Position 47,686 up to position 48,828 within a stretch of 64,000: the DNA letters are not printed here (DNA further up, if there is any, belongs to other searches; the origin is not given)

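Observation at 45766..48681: Unusual domain fusion: three PH-like domains plus a right-handed beta-helix (pectin-lyase-like) C-terminal region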

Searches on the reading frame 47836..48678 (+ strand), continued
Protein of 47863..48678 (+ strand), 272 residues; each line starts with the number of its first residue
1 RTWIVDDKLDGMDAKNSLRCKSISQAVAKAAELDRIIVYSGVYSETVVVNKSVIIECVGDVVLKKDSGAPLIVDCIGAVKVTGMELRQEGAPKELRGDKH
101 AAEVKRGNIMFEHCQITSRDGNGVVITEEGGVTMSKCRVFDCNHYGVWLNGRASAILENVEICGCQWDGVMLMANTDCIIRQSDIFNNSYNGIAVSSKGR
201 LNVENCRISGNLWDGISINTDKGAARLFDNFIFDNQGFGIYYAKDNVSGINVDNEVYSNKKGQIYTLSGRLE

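Call 63: search_solved_structures(query=A6, max_evalue=10, show_alignments=4)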
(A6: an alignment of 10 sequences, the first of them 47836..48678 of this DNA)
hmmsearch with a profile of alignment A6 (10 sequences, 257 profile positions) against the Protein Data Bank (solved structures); distinct sequences matched with E-value up to 10: 34.
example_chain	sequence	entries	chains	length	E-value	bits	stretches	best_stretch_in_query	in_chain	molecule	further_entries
8egr_A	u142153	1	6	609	2.1e-08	36.8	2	104-236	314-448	gp15, receptor-binding protein, tail fiber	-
4ozz_A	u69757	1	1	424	0.00025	23.5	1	132-250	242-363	Poly(beta-D-mannuronate) C5 epimerase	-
4nk6_A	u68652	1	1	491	0.00037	22.9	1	132-250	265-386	Poly(beta-D-mannuronate) C5 epimerase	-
4ozy_A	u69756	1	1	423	0.00092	21.6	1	133-250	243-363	Poly(beta-D-mannuronate) C5 epimerase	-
4nk8_A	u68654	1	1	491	0.001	21.5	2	133-234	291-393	Poly(beta-D-mannuronate) C5 epimerase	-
1qjv_A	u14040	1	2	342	0.012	18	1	10-54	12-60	PECTIN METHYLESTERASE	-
2ntb_A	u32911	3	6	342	0.012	18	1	10-54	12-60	Pectinesterase A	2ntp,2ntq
2nsp_A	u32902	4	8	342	0.012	18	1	10-54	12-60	Pectinesterase A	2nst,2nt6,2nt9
2pyg_A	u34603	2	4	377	0.015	17.6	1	145-203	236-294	Poly(beta-D-mannuronate) C5 epimerase 4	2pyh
8fqc_P1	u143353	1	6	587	0.017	17.5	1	14-110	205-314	Tail Spike protein, gp124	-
5lw3_A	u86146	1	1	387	0.022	17.1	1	99-254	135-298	Poly(beta-D-mannuronate) C5 epimerase 6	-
8tne_A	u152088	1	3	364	0.032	16.6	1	3-50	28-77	Pectinesterase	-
7jw4_A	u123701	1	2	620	0.044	16.1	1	74-145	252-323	Glycoside hydrolase family 110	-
7jwf_A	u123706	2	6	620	0.049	16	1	74-146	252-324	Glycoside hydrolase family 110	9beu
5c1e_A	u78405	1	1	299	0.086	15.2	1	16-186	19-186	Pectinesterase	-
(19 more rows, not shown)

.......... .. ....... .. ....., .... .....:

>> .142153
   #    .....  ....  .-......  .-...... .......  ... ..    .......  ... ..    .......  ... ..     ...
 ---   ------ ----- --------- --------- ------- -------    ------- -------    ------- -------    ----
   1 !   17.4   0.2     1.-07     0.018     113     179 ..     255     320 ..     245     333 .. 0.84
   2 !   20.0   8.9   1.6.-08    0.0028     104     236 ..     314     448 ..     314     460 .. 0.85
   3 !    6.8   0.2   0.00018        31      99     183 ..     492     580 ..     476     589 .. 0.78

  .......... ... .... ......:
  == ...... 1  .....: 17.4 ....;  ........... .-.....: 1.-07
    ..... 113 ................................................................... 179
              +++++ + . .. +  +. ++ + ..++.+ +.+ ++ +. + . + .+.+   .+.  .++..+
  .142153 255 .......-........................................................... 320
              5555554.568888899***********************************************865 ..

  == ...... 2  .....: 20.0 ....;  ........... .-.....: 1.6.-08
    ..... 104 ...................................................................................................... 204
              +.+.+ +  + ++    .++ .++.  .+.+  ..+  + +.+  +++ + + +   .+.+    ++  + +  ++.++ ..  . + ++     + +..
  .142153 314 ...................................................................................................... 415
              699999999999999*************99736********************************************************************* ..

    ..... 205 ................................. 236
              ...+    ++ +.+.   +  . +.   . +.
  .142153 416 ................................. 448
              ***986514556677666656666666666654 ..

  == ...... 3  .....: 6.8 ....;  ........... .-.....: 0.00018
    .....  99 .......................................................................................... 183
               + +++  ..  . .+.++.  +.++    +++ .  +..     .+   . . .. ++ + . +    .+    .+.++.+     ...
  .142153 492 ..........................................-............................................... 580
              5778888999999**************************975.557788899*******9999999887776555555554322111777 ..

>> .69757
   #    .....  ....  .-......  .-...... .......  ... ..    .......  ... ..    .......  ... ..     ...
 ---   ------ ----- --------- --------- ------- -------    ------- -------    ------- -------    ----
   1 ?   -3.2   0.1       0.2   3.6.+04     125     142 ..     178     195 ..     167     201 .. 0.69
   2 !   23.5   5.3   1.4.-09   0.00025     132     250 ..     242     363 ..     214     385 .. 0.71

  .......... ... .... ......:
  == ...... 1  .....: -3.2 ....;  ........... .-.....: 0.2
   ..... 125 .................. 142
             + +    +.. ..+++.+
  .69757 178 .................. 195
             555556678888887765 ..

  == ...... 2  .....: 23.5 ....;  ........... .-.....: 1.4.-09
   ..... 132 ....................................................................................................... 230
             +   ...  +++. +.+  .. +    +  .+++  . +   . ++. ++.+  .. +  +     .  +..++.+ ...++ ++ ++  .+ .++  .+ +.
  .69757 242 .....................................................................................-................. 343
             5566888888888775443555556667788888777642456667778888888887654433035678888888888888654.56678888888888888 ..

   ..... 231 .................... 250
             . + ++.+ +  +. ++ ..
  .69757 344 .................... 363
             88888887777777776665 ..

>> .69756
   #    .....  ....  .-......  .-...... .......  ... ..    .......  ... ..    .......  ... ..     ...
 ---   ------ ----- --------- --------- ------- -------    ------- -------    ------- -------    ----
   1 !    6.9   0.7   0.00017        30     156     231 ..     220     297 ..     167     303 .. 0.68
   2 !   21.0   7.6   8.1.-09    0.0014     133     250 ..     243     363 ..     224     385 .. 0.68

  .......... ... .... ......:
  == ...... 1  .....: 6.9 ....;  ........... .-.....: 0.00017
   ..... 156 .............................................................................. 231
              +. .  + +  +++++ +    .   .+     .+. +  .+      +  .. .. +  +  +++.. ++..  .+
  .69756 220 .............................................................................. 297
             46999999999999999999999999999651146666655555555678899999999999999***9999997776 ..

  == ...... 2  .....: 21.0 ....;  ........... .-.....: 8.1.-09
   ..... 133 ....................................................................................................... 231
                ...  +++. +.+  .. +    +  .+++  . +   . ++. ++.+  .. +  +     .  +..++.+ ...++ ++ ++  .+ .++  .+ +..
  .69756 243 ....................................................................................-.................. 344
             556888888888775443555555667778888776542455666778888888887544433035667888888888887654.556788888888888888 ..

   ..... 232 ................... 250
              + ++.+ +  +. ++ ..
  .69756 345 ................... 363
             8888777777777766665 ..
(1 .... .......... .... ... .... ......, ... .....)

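Call 66: fold_search(model_id=the predicted structure, library=pdb)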
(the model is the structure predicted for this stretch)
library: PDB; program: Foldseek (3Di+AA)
matches with E <= 10: 452; with E <= 0.001: 36
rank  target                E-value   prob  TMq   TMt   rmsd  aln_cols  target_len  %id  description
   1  1ru4                  2.0e-06  1.00  0.62  0.45   4.0       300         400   15  Crystal structure of pectate lyase Pel9A (released 2004-04-13)
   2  2pyg_B                5.0e-06  1.00  0.57  0.44   7.4       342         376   11  Azotobacter vinelandii Mannuronan C-5 epimerase AlgE4 A-module (released 2008-05-27)
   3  6f7k_B                5.0e-06  1.00  0.52  0.30   6.5       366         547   15  Crystal structure of Dettilon tailspike protein (gp208) (released 2018-12-19)
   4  2pyh_B                5.3e-06  1.00  0.57  0.44   7.8       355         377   13  Azotobacter vinelandii Mannuronan C-5 epimerase AlgE4 A-module complexed with mannuronan trisaccharide (released 2008-05-27)
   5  2pyg_A                1.3e-05  1.00  0.53  0.41   8.7       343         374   12  Azotobacter vinelandii Mannuronan C-5 epimerase AlgE4 A-module (released 2008-05-27)
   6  4nk6                  1.5e-05  1.00  0.48  0.34  11.0       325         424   15  Crystal Structure of the periplasmic alginate epimerase AlgG (released 2014-01-15)
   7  2nsp_A                2.2e-05  1.00  0.53  0.45   8.2       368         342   12  Crystal structure of pectin methylesterase D178A mutant in complex with hexasaccharide I (released 2007-09-18)
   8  8tne_B                2.3e-05  1.00  0.55  0.47   7.7       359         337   14  Crystal structure of bacterial pectin methylesterase Pme8A from rumen Butyrivibrio (released 2023-08-16)
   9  2ntb_A                2.4e-05  1.00  0.56  0.47   7.4       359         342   12  Crystal structure of pectin methylesterase in complex with hexasaccharide V (released 2007-09-18)
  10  4ozz                  2.5e-05  1.00  0.46  0.32   9.5       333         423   14  Crystal Structure of the periplasmic alginate epimerase AlgG T265N T268M double mutant (released 2015-03-04)
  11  1gq8                  2.8e-05  1.00  0.52  0.46   7.6       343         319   14  Pectin methylesterase from Carrot (released 2002-04-18)
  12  2pyh_A                3.3e-05  1.00  0.60  0.46   5.7       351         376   11  Azotobacter vinelandii Mannuronan C-5 epimerase AlgE4 A-module complexed with mannuronan trisaccharide (released 2008-05-27)
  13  8tne_A                3.4e-05  1.00  0.54  0.47   8.7       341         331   13  Crystal structure of bacterial pectin methylesterase Pme8A from rumen Butyrivibrio (released 2023-08-16)
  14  5c1c                  3.6e-05  1.00  0.48  0.45  10.1       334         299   13  Crystal Structure of the Pectin Methylesterase from Aspergillus niger in Deglycosylated Form (released 2015-07-01)
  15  1xg2_A                4.2e-05  1.00  0.57  0.51   6.9       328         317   11  Crystal structure of the complex between pectin methylesterase and its inhibitor protein (released 2005-03-22)
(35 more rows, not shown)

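Call 71: find_encoding_contigs(protein=P0145, flank=5000, max_places=2)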
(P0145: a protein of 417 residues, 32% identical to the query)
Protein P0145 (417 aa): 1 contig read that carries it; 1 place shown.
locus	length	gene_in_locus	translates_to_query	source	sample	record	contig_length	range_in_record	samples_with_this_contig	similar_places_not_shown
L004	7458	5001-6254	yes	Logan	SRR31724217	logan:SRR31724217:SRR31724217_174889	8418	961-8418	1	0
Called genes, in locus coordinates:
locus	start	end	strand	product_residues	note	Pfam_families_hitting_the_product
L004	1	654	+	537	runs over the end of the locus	?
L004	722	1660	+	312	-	PF12183:NotI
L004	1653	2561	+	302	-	PF02086:MethyltransfD12 (weak)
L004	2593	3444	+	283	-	PF12705:PDDEXK_1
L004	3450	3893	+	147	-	PF13302:Acetyltransf_3, PF00583:Acetyltransf_1, PF13673:Acetyltransf_10, PF13508:Acetyltransf_7, PF08445:FR47 (weak)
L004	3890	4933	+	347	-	PF00355:Rieske, PF19298:KshA_C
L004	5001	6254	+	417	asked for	PF08937:ThsB_TIR (weak), PF13676:TIR_2, PF01095:Pectinesterase (weak), PF12708:Pect-lyase_RHGA_epim, PF22842:Pel9A-like_beta_helix (weak), PF13229:Beta_helix, PF05048:NosD, PF13229:Beta_helix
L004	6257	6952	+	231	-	PF08241:Methyltransf_11 (faint)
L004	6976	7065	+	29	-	-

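Call 72: find_encoding_contigs(protein=P0139, flank=5000, max_places=2)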
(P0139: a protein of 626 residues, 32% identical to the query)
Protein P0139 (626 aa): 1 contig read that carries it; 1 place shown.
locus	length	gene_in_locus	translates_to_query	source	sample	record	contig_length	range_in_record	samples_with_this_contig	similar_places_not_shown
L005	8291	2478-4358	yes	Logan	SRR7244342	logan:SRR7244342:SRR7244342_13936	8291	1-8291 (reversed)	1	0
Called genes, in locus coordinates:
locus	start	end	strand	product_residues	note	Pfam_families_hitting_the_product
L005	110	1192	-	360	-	PF00092:VWA, PF13519:VWA_2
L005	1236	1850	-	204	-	PF13353:Fer4_12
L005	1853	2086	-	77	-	-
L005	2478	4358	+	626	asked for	PF00012:HSP70, PF06723:MreB_Mbl, PF22842:Pel9A-like_beta_helix (faint), PF13229:Beta_helix, PF05048:NosD, PF13229:Beta_helix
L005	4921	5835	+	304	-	-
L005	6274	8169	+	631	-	PF00009:GTP_EFTU, PF00350:Dynamin_N, PF01926:MMR_HSR1 (faint), PF21724:DUF6861 (weak)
